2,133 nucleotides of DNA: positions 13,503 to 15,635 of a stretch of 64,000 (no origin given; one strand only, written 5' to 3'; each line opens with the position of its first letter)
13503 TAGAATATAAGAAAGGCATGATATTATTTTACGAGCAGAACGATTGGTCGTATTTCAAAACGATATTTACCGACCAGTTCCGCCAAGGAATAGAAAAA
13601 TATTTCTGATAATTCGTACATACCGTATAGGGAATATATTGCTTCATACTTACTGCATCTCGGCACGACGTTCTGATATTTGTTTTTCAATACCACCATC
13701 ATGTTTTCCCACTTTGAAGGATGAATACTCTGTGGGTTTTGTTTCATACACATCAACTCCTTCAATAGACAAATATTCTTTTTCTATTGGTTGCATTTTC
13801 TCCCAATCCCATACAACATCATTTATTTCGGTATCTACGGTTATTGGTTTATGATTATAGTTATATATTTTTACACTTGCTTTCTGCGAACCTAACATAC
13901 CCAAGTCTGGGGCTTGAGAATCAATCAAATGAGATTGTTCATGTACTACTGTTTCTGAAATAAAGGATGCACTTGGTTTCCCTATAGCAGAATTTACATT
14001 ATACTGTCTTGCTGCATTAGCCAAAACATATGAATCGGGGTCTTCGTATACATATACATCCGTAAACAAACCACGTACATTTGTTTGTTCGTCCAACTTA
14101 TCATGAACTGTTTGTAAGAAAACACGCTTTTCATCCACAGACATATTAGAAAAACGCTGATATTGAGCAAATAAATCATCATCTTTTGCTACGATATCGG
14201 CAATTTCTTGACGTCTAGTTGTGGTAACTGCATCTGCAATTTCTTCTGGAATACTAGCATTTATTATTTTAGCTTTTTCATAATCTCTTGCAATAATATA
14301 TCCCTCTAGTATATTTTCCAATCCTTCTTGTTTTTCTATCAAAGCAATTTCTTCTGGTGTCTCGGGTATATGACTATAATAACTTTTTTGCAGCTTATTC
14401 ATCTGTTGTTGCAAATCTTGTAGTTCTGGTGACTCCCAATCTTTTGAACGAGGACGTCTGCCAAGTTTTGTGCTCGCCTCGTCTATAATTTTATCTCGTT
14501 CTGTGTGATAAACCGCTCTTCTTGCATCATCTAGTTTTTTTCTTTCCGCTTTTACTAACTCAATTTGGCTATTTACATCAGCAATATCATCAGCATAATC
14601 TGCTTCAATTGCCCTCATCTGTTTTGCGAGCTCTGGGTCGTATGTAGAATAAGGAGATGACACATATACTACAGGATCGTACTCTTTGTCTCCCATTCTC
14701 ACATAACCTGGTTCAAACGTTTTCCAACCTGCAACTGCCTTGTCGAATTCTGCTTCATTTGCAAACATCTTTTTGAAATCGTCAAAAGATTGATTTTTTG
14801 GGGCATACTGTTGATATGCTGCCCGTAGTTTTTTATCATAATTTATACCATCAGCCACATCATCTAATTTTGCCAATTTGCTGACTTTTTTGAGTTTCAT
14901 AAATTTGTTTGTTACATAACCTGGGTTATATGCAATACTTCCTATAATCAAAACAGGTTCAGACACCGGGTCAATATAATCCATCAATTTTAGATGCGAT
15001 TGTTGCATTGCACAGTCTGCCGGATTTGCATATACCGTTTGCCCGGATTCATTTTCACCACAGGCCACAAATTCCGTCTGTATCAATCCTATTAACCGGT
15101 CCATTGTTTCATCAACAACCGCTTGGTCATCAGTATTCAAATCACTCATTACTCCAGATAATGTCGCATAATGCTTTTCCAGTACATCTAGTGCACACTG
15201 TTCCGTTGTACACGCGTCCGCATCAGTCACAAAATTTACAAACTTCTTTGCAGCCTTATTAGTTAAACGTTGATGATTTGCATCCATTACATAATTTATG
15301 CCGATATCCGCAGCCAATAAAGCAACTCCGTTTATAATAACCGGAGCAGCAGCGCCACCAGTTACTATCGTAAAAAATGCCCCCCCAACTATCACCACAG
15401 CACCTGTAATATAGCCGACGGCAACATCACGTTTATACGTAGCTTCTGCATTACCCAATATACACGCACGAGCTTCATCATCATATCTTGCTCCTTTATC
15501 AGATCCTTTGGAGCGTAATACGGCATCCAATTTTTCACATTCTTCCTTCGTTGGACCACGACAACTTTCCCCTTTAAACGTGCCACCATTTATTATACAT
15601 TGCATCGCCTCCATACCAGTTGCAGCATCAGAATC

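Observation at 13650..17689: Translationally coupled pair of exported proteins: Gly/Ala/Thr-zipper helical protein plus 1,034-aa Cys-rich, double-TM, HExxH protein (candidate two-component membrane-active toxin/effector)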

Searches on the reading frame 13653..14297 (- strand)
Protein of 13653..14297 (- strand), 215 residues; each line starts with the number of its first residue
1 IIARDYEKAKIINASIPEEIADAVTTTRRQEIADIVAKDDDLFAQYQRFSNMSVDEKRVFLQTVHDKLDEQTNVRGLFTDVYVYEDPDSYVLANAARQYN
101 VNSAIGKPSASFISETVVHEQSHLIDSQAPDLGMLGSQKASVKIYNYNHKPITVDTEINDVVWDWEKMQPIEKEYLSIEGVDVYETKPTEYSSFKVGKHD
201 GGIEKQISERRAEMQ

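Call 22: find_homologous_proteins(query=window:13653-14297:-, max_evalue=0.001)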
Query window:13653-14297:-: 109 candidates shared short words with the query, none scored E <= 0.001.
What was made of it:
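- Tried and rejected: I treat this as a tool limitation and discarded it (call 22).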

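Call 28: search_solved_structures(query=A3, max_evalue=10, show_alignments=3)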
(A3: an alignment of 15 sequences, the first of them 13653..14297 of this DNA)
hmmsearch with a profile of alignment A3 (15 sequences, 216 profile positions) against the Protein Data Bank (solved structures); distinct sequences matched with E-value up to 10: 0.
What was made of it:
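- On Zincin metallopeptidases: The PDB profile search is empty (call 28).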

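Call 38: search_protein_representatives(alignment_id=A3)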
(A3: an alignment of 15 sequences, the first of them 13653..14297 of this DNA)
Query: 15 sequences, 216 profile positions. Proteins with E-value up to 0.001 (for the whole library): 209; up to 1e-10: 106; up to 1e-30: 10. The best 150 are listed.
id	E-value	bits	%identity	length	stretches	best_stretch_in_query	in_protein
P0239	3.9e-77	275.3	-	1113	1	2-214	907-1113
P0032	8.6e-75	267.7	-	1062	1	2-215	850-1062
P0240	1.5e-66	240.7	-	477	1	2-215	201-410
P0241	8.4e-61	221.9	-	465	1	1-213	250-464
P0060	6.9e-57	209.2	-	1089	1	3-214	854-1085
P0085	1.2e-53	198.6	-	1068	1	4-213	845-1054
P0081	2.0e-47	178.3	-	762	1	2-144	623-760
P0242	9.2e-44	166.3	-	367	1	2-212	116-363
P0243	1.5e-42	162.3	-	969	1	7-213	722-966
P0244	1.0e-39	153.0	-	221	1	30-191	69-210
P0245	1.6e-30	123.0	-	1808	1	5-214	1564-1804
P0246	8.1e-30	120.7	-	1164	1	5-214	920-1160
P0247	1.8e-28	116.3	-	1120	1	10-198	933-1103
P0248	1.4e-27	113.4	-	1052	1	3-212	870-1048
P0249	4.5e-27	111.7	-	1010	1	4-199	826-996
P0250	1.9e-26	109.7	-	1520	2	21-199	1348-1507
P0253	1.2e-25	107.0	-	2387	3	19-195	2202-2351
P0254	5.7e-25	104.8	-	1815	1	9-198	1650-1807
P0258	1.5e-23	100.2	-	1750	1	17-198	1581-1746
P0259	1.1e-22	97.3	-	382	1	16-200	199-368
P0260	3.7e-22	95.6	-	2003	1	19-213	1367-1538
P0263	7.0e-21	91.5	-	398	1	9-200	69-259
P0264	9.3e-21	91.1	-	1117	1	6-200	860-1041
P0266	9.9e-20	87.7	-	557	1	16-196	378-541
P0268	4.2e-19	85.7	-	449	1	14-210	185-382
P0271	8.4e-19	84.7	-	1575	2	7-197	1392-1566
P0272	1.2e-18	84.2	-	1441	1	14-196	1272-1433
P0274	2.8e-18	83.0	-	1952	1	8-198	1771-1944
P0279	1.6e-17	80.5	-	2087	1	13-197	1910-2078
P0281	2.2e-17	80.0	-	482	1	16-199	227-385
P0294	3.4e-15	72.9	-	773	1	17-199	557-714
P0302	1.1e-14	71.2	-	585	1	12-206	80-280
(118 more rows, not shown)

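Call 39: search_protein_families(library=pfam, proteins=[P0245, P0253, P0254, P0258, P0260], max_evalue=0.001)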
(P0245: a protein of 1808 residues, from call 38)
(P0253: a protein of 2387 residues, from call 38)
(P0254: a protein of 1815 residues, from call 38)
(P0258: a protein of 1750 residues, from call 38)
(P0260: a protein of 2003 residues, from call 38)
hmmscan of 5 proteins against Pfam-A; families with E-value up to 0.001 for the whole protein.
P0245 (1808 aa): 0 families

P0253 (2387 aa): 0 families

P0254 (1815 aa): 1 family
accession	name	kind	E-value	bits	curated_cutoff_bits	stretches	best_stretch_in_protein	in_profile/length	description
PF20573.4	DUF6782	-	0.00032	20.5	27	0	1703-1761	45-101/241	Putative metallopeptidase family (DUF6782)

P0258 (1750 aa): 0 families

P0260 (2003 aa): 0 families
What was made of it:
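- On Zincin metallopeptidases: There is only a sub-threshold DUF6782 hit in relative P0254 (call 39).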

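Call 40: search_protein_families(library=pfam, proteins=[P0250, P0271, P0272, P0274, P0279, P0264], max_evalue=0.001)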
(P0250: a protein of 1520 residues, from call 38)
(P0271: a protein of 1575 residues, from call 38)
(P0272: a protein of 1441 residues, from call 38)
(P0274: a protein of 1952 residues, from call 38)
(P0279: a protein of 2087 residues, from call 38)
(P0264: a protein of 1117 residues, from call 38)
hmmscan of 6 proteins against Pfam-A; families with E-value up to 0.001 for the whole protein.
P0250 (1520 aa): 0 families

P0271 (1575 aa): 0 families

P0272 (1441 aa): 0 families

P0274 (1952 aa): 0 families

P0279 (2087 aa): 1 family
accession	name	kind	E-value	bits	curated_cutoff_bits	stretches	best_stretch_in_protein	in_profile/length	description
PF19202.5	DUF5874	-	0.00026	21.7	27.1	1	507-563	2-58/74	Family of unknown function (DUF5874)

P0264 (1117 aa): 0 families

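Call 41: search_protein_families(library=pfam, proteins=[P0240, P0241, P0242, P0259, P0263, P0266, P0268, P0281, P0302, P0294], max_evalue=0.001)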
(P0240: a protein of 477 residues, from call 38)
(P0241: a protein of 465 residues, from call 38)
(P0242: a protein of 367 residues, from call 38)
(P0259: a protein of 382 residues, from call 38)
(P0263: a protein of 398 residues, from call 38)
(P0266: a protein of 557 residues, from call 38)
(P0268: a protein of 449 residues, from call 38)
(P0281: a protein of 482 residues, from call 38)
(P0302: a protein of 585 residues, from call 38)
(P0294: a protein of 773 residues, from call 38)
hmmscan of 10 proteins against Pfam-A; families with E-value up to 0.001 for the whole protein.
P0240 (477 aa): 0 families

P0241 (465 aa): 0 families

P0242 (367 aa): 0 families

P0259 (382 aa): 0 families

P0263 (398 aa): 1 family
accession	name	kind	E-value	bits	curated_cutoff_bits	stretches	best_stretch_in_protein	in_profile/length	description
PF09280.16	XPC-binding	-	0.0007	19.6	26.4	0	28-55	16-43/57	XPC-binding domain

P0266 (557 aa): 1 family
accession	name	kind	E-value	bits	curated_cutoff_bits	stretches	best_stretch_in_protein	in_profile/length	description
PF14071.11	YlbD_coat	-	0.00011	22.8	27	1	205-307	3-89/126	Putative coat protein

P0268 (449 aa): 0 families

P0281 (482 aa): 0 families

P0302 (585 aa): 0 families

P0294 (773 aa): 0 families

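Call 65: search_protein_families(library=pfam, alignment_id=A3, max_evalue=5)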
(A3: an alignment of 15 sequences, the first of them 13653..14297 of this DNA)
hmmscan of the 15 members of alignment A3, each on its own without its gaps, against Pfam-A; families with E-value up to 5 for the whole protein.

A. member 1, window:13653-14297:- (215 aa): 0 families

B. families by the number of members that match (of 15 scanned): 11 families
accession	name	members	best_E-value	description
PF22970.2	DUF7028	1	0.0078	Domain of unknown function (DUF7028)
PF01361.26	Tautomerase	1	0.023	Tautomerase enzyme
PF18860.6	AbiJ_NTD3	1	0.042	AbiJ N-terminal domain 3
PF14521.12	Aspzincin_M35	1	0.05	Lysine-specific metallo-endopeptidase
PF02515.22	CoA_transf_3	1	0.08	CoA-transferase family III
PF19965.4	VMAP-M2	1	0.084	vWA-MoxR associated protein middle region (VMAP-M) 2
PF21377.3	MurD_N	1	0.12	MurD N-terminal domain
PF05889.19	SepSecS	1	0.15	O-phosphoseryl-tRNA(Sec) selenium transferase, SepSecS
PF20190.3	DUF6553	1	0.16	Family of unknown function (DUF6553)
PF10263.15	SprT-like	1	0.19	SprT-like family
PF13834.11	DUF4193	1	0.32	Domain of unknown function (DUF4193)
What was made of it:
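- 13653..14276 (-): Cargo domain of this allele: zincin-like HExxH domain (aa 827-1034; HEQSH at 13929-13943; E1009 at 13728-13730). No Pfam or PDB family: only one sub-threshold DUF6782 hit in a relative (call 39) and nothing in calls 28 and 65.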

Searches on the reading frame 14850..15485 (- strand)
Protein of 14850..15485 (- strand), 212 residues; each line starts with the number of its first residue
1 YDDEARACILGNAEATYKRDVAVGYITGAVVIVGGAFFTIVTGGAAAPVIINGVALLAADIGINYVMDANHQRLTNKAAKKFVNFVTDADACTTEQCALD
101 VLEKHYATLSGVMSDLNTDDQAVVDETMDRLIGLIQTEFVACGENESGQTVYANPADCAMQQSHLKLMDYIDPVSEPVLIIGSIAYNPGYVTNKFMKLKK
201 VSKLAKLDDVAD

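Call 83: search_solved_structures(query=A5, max_evalue=5, show_alignments=2)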
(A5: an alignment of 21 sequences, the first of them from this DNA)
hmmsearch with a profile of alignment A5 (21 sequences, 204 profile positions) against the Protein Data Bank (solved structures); distinct sequences matched with E-value up to 5: 15.
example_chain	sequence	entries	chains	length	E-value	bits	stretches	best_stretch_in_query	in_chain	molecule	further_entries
7nmq_A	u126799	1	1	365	0.0018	21.5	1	20-87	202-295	Hemolysin BL lytic component L1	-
6ezv_X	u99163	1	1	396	0.32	14.1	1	22-83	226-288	Non-hemolytic enterotoxin lytic component L1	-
4nfh_A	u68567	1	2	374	0.42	13.7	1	33-125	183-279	Alcohol dehydrogenase E chain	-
6dfp_A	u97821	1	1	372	0.49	13.5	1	22-82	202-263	VCA0883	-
7p3r_A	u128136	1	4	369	0.56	13.3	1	22-82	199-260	MakA tetramer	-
1hso_A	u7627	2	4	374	0.68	13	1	33-126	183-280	CLASS I ALCOHOL DEHYDROGENASE 1, ALPHA SUBUNIT | Alcohol dehydrogenase alpha chain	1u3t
9qdr_A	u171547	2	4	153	0.81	12.8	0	85-127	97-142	MarR family transcriptional regulator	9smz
3pjs_K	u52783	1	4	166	0.97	12.5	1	42-89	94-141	Voltage-gated potassium channel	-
1hdz_A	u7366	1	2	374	1.1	12.4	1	33-126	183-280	ALCOHOL DEHYDROGENASE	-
1hdy_A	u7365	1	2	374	1.1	12.3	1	33-126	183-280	ALCOHOL DEHYDROGENASE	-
8cf3_C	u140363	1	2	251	1.5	11.9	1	107-137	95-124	Regulatory protein BlaR1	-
3q7v_A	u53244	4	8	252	1.5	11.9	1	107-137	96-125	Beta-lactamase regulatory protein BlaR1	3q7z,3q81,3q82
8c0p_A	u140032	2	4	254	1.6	11.8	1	107-137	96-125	Regulatory protein BlaR1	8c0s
9k1s_C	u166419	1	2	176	3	10.9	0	96-127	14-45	Isoform 4 of Gasdermin-B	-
6zz5_AAA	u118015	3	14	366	4.5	10.3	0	21-63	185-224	SmhB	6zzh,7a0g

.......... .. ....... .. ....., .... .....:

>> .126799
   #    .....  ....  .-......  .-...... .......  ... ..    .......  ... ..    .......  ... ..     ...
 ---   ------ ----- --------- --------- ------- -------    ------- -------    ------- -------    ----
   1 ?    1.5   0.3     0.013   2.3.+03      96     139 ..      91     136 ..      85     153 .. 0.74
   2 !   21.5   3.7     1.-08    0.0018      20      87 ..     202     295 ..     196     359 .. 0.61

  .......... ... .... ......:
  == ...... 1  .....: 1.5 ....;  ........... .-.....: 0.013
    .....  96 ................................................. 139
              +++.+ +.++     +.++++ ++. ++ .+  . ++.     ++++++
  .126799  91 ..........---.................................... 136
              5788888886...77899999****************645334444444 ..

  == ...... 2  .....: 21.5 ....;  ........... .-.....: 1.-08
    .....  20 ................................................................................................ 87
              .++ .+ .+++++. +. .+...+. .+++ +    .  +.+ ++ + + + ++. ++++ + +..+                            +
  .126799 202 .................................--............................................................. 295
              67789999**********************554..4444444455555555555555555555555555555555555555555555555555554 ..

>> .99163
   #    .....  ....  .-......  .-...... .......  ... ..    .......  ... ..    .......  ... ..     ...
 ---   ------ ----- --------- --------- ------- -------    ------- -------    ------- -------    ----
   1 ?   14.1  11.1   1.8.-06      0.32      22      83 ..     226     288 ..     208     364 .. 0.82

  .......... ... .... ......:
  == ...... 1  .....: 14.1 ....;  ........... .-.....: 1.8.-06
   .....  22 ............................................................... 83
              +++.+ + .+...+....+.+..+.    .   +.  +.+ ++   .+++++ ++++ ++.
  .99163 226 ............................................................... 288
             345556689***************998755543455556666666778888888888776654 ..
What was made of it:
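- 15285..15428 (-): Hydrophobic helical hairpin (aa 443-490) with a central TGGAAAP turn and invariant D483. The profile's top PDB hits are the hydrophobic head hairpins of Hbl L1 (E=0.0018), Nhe L1, MakA and SmhB (call 83).
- On ClyA-family alpha-PFTs (Hbl/Nhe/Mak/Smh): Hairpin profile: Hbl L1 7nmq E=0.0018, with Nhe L1, MakA and SmhB in the top 15 (call 83).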
